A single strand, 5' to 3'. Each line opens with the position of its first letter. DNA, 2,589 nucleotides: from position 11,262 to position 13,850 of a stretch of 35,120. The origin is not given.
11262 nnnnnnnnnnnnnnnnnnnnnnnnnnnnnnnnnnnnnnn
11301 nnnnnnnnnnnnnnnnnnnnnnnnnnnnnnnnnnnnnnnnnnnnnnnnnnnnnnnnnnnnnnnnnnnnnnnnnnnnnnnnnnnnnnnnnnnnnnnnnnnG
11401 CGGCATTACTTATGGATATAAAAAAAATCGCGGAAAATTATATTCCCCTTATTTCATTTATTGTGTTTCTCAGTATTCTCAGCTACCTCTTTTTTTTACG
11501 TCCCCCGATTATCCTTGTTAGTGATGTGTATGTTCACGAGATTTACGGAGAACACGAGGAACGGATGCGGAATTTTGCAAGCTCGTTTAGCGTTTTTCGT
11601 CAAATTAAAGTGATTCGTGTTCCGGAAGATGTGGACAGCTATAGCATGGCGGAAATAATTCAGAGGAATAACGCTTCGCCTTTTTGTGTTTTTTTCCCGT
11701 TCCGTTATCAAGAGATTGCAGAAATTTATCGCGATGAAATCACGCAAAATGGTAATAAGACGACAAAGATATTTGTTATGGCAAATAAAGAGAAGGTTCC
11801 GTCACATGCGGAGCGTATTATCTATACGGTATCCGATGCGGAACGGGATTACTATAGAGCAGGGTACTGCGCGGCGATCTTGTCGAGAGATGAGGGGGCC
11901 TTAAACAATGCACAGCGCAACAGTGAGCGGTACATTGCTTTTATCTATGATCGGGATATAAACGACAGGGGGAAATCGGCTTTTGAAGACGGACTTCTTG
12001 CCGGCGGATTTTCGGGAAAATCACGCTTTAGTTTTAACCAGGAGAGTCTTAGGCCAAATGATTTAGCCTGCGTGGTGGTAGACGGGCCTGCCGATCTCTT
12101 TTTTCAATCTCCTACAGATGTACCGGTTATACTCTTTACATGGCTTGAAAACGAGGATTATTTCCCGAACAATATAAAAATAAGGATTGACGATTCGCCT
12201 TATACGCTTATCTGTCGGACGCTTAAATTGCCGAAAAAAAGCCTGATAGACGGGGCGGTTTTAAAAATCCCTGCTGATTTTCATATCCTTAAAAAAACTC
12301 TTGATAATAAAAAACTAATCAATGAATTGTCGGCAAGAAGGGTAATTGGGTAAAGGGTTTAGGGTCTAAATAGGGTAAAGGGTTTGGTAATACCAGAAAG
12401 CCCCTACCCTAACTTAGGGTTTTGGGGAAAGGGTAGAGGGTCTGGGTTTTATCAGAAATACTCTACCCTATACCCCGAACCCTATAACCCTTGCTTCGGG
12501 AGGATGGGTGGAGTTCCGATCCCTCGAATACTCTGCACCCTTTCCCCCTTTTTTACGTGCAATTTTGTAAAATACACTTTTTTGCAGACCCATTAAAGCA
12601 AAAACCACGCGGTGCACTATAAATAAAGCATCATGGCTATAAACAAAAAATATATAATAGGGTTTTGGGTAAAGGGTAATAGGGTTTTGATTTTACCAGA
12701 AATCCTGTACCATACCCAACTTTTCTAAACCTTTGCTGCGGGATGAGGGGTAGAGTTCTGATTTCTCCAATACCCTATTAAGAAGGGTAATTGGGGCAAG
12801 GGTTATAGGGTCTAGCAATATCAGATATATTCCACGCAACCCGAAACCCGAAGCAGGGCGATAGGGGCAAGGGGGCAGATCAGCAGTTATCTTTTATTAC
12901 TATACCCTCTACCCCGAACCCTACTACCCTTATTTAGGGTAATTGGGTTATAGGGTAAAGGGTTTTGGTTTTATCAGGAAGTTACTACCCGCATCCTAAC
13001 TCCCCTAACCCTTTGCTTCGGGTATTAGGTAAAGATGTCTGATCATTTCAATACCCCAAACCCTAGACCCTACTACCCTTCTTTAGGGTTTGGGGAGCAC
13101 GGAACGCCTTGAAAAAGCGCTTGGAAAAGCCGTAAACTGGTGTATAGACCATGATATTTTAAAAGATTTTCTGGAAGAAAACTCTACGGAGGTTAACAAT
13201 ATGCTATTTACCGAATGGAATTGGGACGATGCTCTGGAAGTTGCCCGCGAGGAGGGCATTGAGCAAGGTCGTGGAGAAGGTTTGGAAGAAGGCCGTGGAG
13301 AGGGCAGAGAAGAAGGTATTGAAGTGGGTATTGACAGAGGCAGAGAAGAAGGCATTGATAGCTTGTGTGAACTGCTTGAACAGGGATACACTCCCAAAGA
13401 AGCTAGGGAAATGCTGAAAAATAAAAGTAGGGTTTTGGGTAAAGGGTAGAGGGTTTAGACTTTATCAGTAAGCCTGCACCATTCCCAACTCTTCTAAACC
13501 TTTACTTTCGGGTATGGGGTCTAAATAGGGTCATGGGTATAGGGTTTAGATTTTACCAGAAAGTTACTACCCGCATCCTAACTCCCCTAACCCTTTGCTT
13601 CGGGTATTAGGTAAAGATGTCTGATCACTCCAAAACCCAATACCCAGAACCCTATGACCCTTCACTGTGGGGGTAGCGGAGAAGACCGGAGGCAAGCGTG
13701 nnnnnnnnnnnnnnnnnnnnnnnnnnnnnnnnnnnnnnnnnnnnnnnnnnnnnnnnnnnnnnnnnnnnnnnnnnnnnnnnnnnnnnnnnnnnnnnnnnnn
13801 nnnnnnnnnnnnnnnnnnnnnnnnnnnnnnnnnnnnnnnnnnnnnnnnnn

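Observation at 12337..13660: Modular GGGT/ACCC-rich intergenic repeat family at five loci (about ten units), REP/BOX/MITE-like, no name known to me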

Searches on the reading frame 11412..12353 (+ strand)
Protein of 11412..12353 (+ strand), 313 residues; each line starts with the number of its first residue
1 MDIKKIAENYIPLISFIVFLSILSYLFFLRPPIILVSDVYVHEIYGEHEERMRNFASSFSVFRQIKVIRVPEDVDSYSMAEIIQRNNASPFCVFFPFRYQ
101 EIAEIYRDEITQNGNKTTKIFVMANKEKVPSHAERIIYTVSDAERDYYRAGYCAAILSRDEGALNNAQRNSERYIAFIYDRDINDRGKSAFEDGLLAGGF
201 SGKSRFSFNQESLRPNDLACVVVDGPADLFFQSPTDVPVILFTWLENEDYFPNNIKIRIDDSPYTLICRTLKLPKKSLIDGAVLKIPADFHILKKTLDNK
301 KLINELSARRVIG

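Call 14: search_protein_families(library=pfam, proteins=[window:11412-12353:+], max_evalue=0.01)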
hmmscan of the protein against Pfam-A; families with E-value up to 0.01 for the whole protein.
window:11412-12353:+ (313 aa): 0 families

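Call 16: search_protein_families(library=ncbifam, proteins=[window:11412-12353:+], max_evalue=1)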
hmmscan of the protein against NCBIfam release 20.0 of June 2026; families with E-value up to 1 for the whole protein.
window:11412-12353:+ (313 aa): 0 families

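Call 48: find_homologous_proteins(query=window:11412-12350:+, max_evalue=1e-10)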
Query window:11412-12350:+ (313 aa): 5 proteins with E <= 1e-10 among 883 candidates.
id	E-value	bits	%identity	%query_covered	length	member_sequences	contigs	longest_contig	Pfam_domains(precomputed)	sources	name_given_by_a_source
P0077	9.4e-206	700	100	100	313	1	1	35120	-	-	-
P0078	7.3e-85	303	47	98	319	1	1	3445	-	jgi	jgi:hypothetical protein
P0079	1.1e-69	253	44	97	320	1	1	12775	-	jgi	jgi:hypothetical protein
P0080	2.4e-64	236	41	97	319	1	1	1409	-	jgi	jgi:hypothetical protein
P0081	6.1e-61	224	38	94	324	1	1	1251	-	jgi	jgi:hypothetical protein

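Call 58: find_encoding_contigs(protein=P0079, flank=10000, max_places=3)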
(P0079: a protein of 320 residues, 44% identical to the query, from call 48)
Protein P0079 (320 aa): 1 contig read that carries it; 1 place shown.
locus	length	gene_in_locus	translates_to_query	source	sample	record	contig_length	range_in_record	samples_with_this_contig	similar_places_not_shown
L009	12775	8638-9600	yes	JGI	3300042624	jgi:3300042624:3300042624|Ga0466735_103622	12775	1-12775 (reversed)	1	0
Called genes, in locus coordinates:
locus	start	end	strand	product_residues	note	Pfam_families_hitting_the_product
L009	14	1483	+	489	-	PF18130:ATPgrasp_N (weak), PF07478:Dala_Dala_lig_C (weak), PF01071:GARS_A (weak), PF02655:ATP-grasp_3, PF02786:CPSase_L_D2 (faint), PF13535:ATP-grasp_4, PF18603:LAL_C2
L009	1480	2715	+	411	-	PF01520:Amidase_3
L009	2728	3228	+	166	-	-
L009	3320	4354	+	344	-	PF04620:FlaA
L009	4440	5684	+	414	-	PF04607:RelA_SpoT, PF07719:TPR_2 (faint), PF13181:TPR_8 (faint), PF13424:TPR_12 (faint), PF00515:TPR_1 (weak)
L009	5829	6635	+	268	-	PF03797:Autotransporter (weak)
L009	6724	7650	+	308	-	PF01545:Cation_efflux, PF16916:ZT_dimer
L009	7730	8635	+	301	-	PF00009:GTP_EFTU (faint), PF00350:Dynamin_N (weak), PF01926:MMR_HSR1, PF02421:FeoB_N, PF04548:AIG1 (faint), PF07650:KH_2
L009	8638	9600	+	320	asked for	-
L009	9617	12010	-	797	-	PF00672:HAMP, PF00211:Guanylate_cyc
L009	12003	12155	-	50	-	-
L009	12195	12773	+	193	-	?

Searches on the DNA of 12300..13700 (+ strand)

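Call 71: search_rna_families(source=window, start=12300, end=13700, threshold=evalue, max_evalue=5)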
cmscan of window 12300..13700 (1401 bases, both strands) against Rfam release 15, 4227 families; matches with E-value up to 5: 8.
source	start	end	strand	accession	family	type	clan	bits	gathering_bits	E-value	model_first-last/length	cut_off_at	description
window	12413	12496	-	RF00769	mir-331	Gene; miRNA;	-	30.6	80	0.0011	1-92/92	no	mir-331 microRNA precursor family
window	12415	12484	+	RF03774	mir-2110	Gene; miRNA;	-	20.4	90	1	1-75/75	no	mir-2110 microRNA precursor family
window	12402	12504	-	RF03891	mir-2545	Gene; miRNA;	-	18.9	94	2.1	1-118/118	no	mir-2545 microRNA precursor family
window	12416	12491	+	RF03952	mir-3718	Gene; miRNA;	-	18.7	78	0.74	1-92/92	no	mir-3718 microRNA precursor family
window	12413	12486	-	RF03423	mir-962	Gene; miRNA;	-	18.2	70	2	1-92/92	no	mir-962 microRNA precursor family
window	12416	12483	-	RF03952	mir-3718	Gene; miRNA;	-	18.1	78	1.1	1-92/92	no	mir-3718 microRNA precursor family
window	12891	13117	-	RF01703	Dictyoglomi-1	Gene; sRNA;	-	17.9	150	0.27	1-236/236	no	Dictyoglomi-1 RNA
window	12852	12925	-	RF03873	mir-3192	Gene; miRNA;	-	17.3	80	3.7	1-77/77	no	mir-3192 microRNA precursor family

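Call 76: search_dna_similar(query=window:12928-13095:+, collection=plasmids, mode=distant, max_evalue=0.01, max_rows=10)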
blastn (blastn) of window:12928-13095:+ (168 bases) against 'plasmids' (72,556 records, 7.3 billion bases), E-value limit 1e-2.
No match.

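Call 77: search_dna_similar(query=window:12928-13095:+, collection=phages, mode=distant, max_evalue=0.01, max_rows=10)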
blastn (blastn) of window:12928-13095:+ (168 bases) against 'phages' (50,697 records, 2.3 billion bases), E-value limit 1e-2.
No match.
